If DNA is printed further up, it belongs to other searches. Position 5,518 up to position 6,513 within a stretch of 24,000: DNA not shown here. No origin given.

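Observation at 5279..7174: The tet(M) slot is occupied by a TetR-controlled compact Cys-Ntn amidase, a possible ligand-gated trigger for ICE excision and transfer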

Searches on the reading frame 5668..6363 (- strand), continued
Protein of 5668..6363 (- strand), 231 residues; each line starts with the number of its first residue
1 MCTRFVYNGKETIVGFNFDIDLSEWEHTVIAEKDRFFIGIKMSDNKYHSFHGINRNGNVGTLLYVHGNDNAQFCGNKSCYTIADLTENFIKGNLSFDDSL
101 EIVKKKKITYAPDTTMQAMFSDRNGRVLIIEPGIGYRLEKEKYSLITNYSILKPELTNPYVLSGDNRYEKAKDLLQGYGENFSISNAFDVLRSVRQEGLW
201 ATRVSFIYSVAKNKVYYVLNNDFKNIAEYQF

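Call 24: fold_search(model_id=the predicted structure, library=pdb)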
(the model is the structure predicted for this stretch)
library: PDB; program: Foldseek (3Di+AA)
matches with E <= 10: 822; with E <= 0.001: 111
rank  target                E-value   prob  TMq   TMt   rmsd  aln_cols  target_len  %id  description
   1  2iwm_C                5.6e-12  1.00  0.69  0.50   8.2       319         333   11  precursor mutant Cys1Ser of Penicillin V Acylase from Bacillus sphaericus (released 2007-08-07)
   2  7svh_D                1.6e-11  1.00  0.69  0.51   8.7       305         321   16  Bile Salt Hydrolase B from Lactobacillus gasseri (released 2023-01-25)
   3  7svh_E                1.8e-11  1.00  0.69  0.51   8.1       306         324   16  Bile Salt Hydrolase B from Lactobacillus gasseri (released 2023-01-25)
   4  8etf_G                2.0e-11  1.00  0.70  0.53   7.5       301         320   17  Bile Salt Hydrolase B from Lactobacillus gasseri with covalent inhibitor bound (released 2023-11-01)
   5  2oqc_A                2.0e-11  1.00  0.70  0.53   6.7       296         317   16  Crystal Structure of Penicillin V acylase from Bacillus subtilis (released 2008-01-15)
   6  7svh_A                2.0e-11  1.00  0.69  0.51   7.8       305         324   15  Bile Salt Hydrolase B from Lactobacillus gasseri (released 2023-01-25)
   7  7svh_F                2.1e-11  1.00  0.69  0.51   7.8       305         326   15  Bile Salt Hydrolase B from Lactobacillus gasseri (released 2023-01-25)
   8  8esg_A                2.6e-11  1.00  0.69  0.52   7.6       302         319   16  Bile Salt Hydrolase B from Lactobacillus gasseri with covalent inhibitor bound (released 2023-11-01)
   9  2bjf                  2.8e-11  1.00  0.71  0.52   5.6       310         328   15  Crystal Structure of Conjugated Bile Acid Hydrolase from Clostridium perfringens in Complex with Reaction Products Tauri (released 2005-03-03)
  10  7svh_C                3.0e-11  1.00  0.69  0.51   7.8       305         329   15  Bile Salt Hydrolase B from Lactobacillus gasseri (released 2023-01-25)
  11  8fao_E                3.7e-11  1.00  0.70  0.51   7.6       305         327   15  Bile Salt Hydrolase B from Lactobacillus gasseri with covalent inhibitor bound (released 2023-12-13)
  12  8etf_C                3.9e-11  1.00  0.69  0.50   8.7       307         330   16  Bile Salt Hydrolase B from Lactobacillus gasseri with covalent inhibitor bound (released 2023-11-01)
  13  2rf8_B                4.9e-11  1.00  0.69  0.51   7.5       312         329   15  Crystal Structure of the mutant C2A conjugated bile acid hydrolase from Clostridium perfringens (released 2008-10-07)
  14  8bls_B                5.5e-11  1.00  0.73  0.55   6.5       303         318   15  Structure of Lactobacillus salivarius (Ls) bile salt hydrolase(BSH) in complex with Glycocholate (GCA) (released 2023-03-08)
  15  7svk                  6.6e-11  1.00  0.70  0.52   8.7       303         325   16  Bile Salt Hydrolase from Lactobacillus reuteri (released 2023-01-25)
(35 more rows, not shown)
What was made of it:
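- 5668..6363 (-): Compact Cys-Ntn amidase gene (231 aa, MCTRF...; BSH/PVA fold, no signal peptide). Foldseek top 50 hits are all PVA/BSH, best 5.6e-12 (call 24).
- On CBAH / Ntn Cys hydrolases (PF02275, BSH/PVA): All top Foldseek PDB hits are PVA or BSH, E down to 5.6e-12, probability 1.0 (call 24).
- All of the top 50 Foldseek PDB hits are PVA or BSH, best E 5.6e-12, probability 1.0, TM about 0.7 (call 24). The protein is about 90 residues shorter than every BSH matched: 231 aa against 294-334 aa targets (call 24). The fold is that of a small-molecule amidase (call 24).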

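Call 26: search_solved_structures(query=A2, max_evalue=10, show_alignments=4)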
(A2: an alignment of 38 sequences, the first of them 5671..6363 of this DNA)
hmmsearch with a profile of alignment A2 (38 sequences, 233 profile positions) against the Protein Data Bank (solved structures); distinct sequences matched with E-value up to 10: 31.
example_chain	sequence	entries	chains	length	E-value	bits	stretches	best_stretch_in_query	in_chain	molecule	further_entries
7svk_A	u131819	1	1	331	2.5e-08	36.7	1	1-150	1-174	Choloylglycine hydrolase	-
2bjf_A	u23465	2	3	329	6.6e-08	35.3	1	65-170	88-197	CHOLOYLGLYCINE HYDROLASE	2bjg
7svh_A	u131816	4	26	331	2.3e-07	33.5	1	1-156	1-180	Choloylglycine hydrolase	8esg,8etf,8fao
2rg2_A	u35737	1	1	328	2.4e-07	33.5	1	73-170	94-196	Choloylglycine hydrolase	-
2rlc_A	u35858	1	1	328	3.2e-07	33.1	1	73-170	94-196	Choloylglycine hydrolase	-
2rf8_A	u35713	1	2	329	3.3e-07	33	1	73-170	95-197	Choloylglycine hydrolase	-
4wl2_A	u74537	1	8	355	3.5e-07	32.9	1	42-158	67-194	Putative exported choloylglycine hydrolase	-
7sve_A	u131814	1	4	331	6.6e-07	32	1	1-151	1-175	Choloylglycine hydrolase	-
5j9r_A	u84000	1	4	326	8.4e-06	28.4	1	38-156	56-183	Choloylglycine hydrolase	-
2z71_A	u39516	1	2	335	1.9e-05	27.3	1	30-158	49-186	Penicillin acylase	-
2iwm_A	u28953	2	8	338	1.9e-05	27.2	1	30-158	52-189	PENICILLIN ACYLASE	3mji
3pva_A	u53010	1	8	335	2.2e-05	27.1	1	30-158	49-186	PROTEIN (PENICILLIN V ACYLASE)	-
6a8t_A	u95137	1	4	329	3e-05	26.6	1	2-154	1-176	Bile salt hydrolase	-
6a8q_A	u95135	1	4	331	3.2e-05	26.5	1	2-154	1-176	Bile salt hydrolase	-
4wl3_A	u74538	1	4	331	3.2e-05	26.5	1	2-154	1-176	Bile salt hydrolase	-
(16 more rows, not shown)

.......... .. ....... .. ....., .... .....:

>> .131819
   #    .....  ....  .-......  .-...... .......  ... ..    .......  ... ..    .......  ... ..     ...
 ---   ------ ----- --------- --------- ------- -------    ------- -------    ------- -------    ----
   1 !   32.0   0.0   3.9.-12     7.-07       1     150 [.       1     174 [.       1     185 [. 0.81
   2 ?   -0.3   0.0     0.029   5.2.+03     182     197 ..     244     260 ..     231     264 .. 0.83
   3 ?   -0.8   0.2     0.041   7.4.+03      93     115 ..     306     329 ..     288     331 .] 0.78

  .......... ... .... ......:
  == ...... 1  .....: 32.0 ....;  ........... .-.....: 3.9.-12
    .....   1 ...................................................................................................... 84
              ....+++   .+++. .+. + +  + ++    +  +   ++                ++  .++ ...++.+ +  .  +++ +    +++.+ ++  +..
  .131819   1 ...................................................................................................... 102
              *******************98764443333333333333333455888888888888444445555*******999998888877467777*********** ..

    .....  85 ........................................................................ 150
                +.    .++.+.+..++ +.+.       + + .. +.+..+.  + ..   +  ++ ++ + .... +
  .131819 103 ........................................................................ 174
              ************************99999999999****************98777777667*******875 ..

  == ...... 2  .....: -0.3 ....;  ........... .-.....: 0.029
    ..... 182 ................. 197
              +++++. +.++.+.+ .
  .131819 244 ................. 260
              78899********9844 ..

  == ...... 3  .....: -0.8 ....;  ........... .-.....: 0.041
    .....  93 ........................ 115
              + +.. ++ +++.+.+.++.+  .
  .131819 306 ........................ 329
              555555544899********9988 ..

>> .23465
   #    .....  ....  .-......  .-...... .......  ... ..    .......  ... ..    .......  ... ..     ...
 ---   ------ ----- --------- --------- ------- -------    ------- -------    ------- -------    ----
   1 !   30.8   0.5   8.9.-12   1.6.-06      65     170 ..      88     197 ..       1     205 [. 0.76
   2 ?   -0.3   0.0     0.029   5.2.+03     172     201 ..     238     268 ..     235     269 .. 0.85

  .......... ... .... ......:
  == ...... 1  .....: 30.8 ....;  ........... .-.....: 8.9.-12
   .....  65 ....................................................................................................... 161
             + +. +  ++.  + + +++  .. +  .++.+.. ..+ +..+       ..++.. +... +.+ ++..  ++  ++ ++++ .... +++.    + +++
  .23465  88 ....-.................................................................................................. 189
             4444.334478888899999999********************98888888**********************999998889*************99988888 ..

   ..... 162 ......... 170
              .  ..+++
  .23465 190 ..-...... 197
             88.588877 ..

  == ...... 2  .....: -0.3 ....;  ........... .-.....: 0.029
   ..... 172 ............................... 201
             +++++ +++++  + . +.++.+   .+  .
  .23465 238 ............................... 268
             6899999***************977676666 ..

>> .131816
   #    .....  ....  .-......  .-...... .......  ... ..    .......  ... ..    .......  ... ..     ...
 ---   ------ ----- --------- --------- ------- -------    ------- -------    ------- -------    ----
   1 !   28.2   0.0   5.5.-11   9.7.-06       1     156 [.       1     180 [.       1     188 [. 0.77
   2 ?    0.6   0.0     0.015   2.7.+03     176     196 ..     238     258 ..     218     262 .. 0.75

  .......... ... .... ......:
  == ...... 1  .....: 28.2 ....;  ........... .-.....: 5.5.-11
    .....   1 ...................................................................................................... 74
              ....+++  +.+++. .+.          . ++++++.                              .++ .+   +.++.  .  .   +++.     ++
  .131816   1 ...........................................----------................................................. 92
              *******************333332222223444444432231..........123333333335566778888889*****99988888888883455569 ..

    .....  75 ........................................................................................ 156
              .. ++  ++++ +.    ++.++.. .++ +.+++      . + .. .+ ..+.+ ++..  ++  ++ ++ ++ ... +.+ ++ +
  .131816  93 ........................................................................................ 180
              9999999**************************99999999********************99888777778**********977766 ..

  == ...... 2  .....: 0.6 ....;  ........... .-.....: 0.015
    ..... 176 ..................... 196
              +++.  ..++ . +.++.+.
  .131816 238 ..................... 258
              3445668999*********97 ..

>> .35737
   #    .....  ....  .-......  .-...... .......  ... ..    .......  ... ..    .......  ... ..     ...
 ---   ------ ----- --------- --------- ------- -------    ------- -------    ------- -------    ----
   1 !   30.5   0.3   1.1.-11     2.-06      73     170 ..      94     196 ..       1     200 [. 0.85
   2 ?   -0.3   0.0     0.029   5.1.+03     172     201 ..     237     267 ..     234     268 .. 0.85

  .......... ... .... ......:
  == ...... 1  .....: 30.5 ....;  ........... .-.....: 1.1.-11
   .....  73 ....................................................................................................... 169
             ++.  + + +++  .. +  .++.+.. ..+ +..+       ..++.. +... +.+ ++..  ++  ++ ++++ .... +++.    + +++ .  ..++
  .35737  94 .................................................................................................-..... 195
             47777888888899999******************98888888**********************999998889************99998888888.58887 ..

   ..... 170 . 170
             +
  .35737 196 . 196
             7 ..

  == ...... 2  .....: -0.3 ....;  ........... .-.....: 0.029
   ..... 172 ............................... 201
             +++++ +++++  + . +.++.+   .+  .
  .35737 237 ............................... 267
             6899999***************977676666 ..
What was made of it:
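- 5668..6363 (-): Family profile against BSH 7svk gives E=2.5e-8, aligned from residue 1 (call 26).
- On CBAH / Ntn Cys hydrolases (PF02275, BSH/PVA): The family profile reaches BSH at 2.5e-8 (call 26). The HMMER alignment to 7svk and 2bjf places D19, N54 and N148 at these motifs (call 26).
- Closest known: Choloylglycine hydrolase / penicillin V acylase family. Same: The motifs GxN-x-D, G-x-N-x-x-G and T-N-x-S/P lie in the same order and align to the BSH Asp21, Asn82 and Asn175 positions (calls 24, 26).
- Checked: It is real at family-profile level and at fold level (calls 24, 26).
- MCT aligns to MCT, GxNfD to GRNlD, GvNxxG to GVNEKG, and TNfs to TNnP (call 26). The closest solved folds are BSHs (calls 24, 26).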

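Call 27: search_protein_families(library=pfam, alignment_id=A2, max_evalue=0.1)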
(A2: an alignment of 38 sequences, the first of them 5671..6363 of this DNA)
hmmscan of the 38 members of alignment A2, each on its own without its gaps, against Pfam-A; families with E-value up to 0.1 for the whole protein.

A. member 1, window:5671-6363:- (231 aa): 1 family
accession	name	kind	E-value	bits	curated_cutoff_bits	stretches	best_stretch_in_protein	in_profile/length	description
PF07387.17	Seadorna_VP7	-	0.029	13.8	20.3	1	68-133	123-188/308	Seadornavirus VP7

B. families by the number of members that match (of 38 scanned): 12 families
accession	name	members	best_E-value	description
PF02275.23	CBAH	8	3.6e-07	Linear amide C-N hydrolases, choloylglycine hydrolase family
PF07494.17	Reg_prop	2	0.01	Two component regulator propeller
PF06739.17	SBBP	2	0.023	Beta-propeller repeat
PF03417.21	AAT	2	0.048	Acyl-coenzyme A:6-aminopenicillanic acid acyl-transferase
PF18093.7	Trm5_N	1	0.002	tRNA methyltransferase 5 N-terminal domain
PF09327.17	Phage_Tail_Tip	1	0.014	Bacteriophage tail tip fiber protein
PF20284.3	CTD8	1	0.021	C-terminal domain 8 of the ABC-three component (ABC-3C) systems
PF07387.17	Seadorna_VP7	1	0.029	Seadornavirus VP7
PF24672.1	DUF7654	1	0.03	Domain of unknown function (DUF7654)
PF19229.4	DUF5882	1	0.032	Family of unknown function (DUF5882)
PF02551.21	Acyl_CoA_thio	1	0.039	Acyl-CoA thioesterase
PF24565.1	Ned1_M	1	0.062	Nuclear elongation and deformation protein 1-like, middle domain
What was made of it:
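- Eight of 38 members hit PF02275 on their own (call 27).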

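Call 29: find_related_loci(query=A1, collection=genome_contigs, flank=6000)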
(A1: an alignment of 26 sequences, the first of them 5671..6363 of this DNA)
Query A1 (231 aa) in genome_contigs; peptide patterns used: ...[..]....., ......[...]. (x = any residue, [..] = any of these).
217 stretches matched a pattern; 209 encode a relative of the query (tblastn E <= 1e-3); the best 80 are kept; 80 distinct loci.
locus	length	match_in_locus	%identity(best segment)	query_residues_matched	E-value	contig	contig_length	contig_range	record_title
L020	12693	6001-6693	100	1-231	9e-157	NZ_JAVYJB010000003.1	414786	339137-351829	Pilosibacter fragilis strain CSJ-4 CSJ-4_ctg0003, whole genome shotgun sequence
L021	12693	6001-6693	99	1-231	7e-156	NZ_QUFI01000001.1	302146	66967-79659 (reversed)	Clostridium sp. AF27-2AA AF27-2AA.Scaf1, whole genome shotgun sequence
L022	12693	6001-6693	99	1-231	6e-156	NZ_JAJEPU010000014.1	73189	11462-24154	Brotaphodocola catenula strain CLA-AA-H274 NODE_14_length_73189_cov_25.045752, whole genome shotgun sequence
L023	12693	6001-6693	99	1-231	7e-156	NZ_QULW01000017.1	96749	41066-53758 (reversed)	Clostridium sp. OM02-18AC OM02-18AC.Scaf17, whole genome shotgun sequence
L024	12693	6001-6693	98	1-231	3e-155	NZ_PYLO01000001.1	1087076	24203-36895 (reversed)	Clostridium fessum strain SNUG30386 scaffold_0, whole genome shotgun sequence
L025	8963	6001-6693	98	1-231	3e-155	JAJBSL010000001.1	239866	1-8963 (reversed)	Lachnospiraceae bacterium EP-SM-12S-S03 strain MSK.15.233 PKBLGDMG_1, whole genome shotgun sequence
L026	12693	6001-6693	98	1-231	5e-155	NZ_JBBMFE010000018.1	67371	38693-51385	Laedolimicola intestinihominis strain CLA-AA-H132 CLAAAH132_contig_18_length_67371, whole genome shotgun sequence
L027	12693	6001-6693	98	1-231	5e-155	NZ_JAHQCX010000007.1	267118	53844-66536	Diplocloster modestus strain ASD4241 Scaffold_7, whole genome shotgun sequence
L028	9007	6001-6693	97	1-231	1e-154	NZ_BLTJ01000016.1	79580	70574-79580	Enterocloster alcoholdehydrogenati strain C5-48 contig16, whole genome shotgun sequence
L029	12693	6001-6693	72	1-231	8e-117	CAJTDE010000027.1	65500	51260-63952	Clostridia bacterium isolate B52_52_BC_H genome assembly, contig: MGBC000113.27, whole genome shotgun sequence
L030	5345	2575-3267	73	1-231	4e-117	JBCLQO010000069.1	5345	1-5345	Lachnospiraceae bacterium 46-15 voucher GPTB0112 scaffold69, whole genome shotgun sequence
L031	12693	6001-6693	72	1-231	7e-117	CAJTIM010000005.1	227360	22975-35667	Clostridia bacterium isolate B90_2 genome assembly, contig: MGBC000266.5, whole genome shotgun sequence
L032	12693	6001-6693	71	1-231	9e-116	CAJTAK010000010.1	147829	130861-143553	Clostridia bacterium isolate A46_38.BP.DSS genome assembly, contig: MGBC000058.10, whole genome shotgun sequence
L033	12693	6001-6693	71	1-231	4e-115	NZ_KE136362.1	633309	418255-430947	Enterococcus avium ATCC 14025 acpMO-supercont1.2, whole genome shotgun sequence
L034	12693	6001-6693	71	1-231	2e-115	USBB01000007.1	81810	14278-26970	uncultured Eubacterium sp. isolate UMGS1550 genome assembly, contig: NODE_247_length_81810_cov_6.690355, whole genome sh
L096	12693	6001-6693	61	1-231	4e-100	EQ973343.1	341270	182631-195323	Clostridium methylpentosum DSM 5476 Scfld5 genomic scaffold, whole genome shotgun sequence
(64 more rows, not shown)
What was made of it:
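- Tried and rejected: I repeated it with A1 (call 29).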
